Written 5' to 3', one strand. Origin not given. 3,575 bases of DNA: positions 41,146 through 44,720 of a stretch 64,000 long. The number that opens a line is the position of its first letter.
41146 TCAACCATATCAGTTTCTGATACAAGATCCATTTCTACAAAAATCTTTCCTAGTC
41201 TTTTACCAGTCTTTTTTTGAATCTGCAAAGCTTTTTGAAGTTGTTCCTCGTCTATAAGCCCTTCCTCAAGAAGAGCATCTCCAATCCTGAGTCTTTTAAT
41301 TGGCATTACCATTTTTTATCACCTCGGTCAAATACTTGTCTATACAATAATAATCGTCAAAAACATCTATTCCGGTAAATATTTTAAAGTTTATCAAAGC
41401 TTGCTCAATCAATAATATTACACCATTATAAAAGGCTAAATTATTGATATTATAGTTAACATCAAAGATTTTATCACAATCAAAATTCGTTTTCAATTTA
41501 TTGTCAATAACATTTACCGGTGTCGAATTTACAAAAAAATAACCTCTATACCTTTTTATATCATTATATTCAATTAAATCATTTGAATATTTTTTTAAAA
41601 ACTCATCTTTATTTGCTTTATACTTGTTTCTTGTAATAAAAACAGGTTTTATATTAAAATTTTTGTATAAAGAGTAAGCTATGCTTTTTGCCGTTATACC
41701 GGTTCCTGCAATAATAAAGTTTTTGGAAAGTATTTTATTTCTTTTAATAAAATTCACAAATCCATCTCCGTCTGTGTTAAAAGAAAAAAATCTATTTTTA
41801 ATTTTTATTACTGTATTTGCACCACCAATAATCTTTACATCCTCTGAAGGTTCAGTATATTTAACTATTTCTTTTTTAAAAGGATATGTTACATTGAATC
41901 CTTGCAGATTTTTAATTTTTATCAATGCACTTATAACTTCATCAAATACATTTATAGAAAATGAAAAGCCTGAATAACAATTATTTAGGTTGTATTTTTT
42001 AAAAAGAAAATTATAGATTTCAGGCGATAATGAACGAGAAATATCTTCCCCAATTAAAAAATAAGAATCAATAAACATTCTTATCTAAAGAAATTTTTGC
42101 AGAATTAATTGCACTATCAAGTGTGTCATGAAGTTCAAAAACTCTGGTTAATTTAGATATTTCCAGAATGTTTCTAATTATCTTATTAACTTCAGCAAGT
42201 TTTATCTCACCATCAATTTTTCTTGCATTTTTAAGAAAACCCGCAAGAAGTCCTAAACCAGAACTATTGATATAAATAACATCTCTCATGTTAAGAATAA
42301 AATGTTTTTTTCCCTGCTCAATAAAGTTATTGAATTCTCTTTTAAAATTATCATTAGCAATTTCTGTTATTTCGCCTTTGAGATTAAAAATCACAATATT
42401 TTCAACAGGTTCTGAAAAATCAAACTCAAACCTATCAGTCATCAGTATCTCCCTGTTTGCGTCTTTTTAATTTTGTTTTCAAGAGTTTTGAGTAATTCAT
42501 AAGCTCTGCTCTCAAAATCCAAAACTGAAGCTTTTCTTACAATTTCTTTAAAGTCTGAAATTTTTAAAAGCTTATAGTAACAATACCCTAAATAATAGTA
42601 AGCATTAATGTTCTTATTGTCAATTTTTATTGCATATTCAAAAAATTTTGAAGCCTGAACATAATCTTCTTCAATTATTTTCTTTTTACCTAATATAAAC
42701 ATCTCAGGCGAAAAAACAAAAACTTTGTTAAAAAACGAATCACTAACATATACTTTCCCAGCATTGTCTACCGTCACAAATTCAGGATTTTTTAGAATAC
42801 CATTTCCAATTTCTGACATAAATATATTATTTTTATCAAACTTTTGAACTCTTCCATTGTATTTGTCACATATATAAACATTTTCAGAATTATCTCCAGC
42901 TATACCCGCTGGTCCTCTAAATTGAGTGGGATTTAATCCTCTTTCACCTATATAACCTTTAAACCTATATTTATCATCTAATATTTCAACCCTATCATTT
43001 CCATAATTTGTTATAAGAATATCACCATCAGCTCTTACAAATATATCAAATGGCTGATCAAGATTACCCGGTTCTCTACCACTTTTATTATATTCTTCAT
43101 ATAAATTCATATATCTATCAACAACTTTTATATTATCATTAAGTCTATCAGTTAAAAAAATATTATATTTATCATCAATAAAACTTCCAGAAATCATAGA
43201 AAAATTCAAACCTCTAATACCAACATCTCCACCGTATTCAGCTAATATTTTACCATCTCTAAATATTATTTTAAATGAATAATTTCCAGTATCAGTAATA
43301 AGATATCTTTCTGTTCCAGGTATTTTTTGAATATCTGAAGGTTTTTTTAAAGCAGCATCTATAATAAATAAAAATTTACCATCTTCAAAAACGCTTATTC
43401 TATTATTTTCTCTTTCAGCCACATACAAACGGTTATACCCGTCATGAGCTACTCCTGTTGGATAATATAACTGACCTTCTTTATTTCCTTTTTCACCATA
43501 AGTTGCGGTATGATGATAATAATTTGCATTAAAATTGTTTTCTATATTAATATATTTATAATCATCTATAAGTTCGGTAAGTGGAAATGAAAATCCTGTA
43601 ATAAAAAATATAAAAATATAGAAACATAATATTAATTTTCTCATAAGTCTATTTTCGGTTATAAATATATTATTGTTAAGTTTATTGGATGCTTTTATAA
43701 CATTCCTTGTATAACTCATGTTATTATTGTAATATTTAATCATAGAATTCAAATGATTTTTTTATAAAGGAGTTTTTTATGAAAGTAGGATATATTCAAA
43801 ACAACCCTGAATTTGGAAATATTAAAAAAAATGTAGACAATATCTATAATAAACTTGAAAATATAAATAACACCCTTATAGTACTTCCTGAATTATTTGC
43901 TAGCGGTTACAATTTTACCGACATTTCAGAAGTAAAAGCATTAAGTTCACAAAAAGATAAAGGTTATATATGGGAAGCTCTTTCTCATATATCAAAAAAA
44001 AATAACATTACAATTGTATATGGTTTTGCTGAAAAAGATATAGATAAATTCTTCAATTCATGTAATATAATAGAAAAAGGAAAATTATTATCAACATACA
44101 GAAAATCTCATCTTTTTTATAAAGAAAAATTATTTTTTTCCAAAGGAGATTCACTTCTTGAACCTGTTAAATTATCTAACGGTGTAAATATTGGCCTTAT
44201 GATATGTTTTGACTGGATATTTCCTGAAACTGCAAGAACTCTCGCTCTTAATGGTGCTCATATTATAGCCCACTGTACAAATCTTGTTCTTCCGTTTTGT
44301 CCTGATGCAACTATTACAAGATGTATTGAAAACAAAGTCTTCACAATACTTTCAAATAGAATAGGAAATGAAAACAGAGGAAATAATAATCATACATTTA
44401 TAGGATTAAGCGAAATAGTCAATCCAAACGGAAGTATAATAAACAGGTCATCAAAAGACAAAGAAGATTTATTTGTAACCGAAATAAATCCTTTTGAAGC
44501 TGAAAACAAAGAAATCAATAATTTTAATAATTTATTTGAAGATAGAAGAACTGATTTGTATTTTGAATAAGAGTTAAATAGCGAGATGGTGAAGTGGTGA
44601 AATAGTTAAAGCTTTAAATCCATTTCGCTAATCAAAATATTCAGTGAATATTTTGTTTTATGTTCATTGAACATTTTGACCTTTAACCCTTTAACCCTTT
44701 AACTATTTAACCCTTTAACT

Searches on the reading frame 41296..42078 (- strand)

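Call 33: search_protein_families(library=pfam, proteins=[window:41296-42078:-], max_evalue=0.001)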
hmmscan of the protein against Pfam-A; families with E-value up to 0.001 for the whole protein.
window:41296-42078:- (260 aa): 1 family
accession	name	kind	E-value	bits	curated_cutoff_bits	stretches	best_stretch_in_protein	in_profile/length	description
PF08501.16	Shikimate_dh_N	-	4.1e-18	65.8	27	1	8-90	1-83/83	Shikimate dehydrogenase substrate binding domain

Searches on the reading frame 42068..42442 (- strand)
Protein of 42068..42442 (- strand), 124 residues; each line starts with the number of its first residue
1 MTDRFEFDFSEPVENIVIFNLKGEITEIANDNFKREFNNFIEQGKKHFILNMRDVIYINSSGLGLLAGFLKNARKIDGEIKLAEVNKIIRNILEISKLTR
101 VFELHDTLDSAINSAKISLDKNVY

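Call 33: search_protein_families(library=pfam, proteins=[window:42068-42442:-], max_evalue=0.001)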
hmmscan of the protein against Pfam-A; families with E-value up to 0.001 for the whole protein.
window:42068-42442:- (124 aa): 2 families
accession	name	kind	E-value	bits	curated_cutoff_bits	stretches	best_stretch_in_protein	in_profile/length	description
PF01740.26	STAS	-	1.2e-19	70.5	22.6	1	14-111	8-106/106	STAS domain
PF13466.11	STAS_2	-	0.00021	21.8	29.2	1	21-96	3-77/80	STAS domain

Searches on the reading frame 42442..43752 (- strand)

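Call 33: search_protein_families(library=pfam, proteins=[window:42442-43752:-], max_evalue=0.001)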
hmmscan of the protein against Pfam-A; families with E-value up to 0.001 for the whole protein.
window:42442-43752:- (436 aa): 3 families
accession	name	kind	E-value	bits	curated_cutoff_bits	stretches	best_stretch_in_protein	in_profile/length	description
PF01436.27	NHL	-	1.5e-19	69.4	20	2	278-305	1-28/28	NHL repeat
PF14559.12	TPR_19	-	0.00011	22.9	25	1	361-421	4-64/68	Tetratricopeptide repeat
PF13414.12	TPR_11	-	0.00024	21.2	26.8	1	363-395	9-41/42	TPR repeat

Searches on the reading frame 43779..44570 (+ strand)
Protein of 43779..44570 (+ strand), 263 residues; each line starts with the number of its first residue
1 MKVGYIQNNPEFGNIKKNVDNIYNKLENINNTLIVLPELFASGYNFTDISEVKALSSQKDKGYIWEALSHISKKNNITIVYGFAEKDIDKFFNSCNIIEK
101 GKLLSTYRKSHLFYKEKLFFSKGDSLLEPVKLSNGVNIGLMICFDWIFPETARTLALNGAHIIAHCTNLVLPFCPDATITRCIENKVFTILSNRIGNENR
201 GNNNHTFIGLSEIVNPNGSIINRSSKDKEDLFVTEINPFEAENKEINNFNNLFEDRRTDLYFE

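Call 33: search_protein_families(library=pfam, proteins=[window:43779-44570:+], max_evalue=0.001)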
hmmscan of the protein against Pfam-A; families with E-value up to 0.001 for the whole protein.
window:43779-44570:+ (263 aa): 1 family
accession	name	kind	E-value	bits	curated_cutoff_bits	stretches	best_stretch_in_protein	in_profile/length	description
PF00795.27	CN_hydrolase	-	4.4e-35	121.7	23.2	1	3-237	2-247/256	Carbon-nitrogen hydrolase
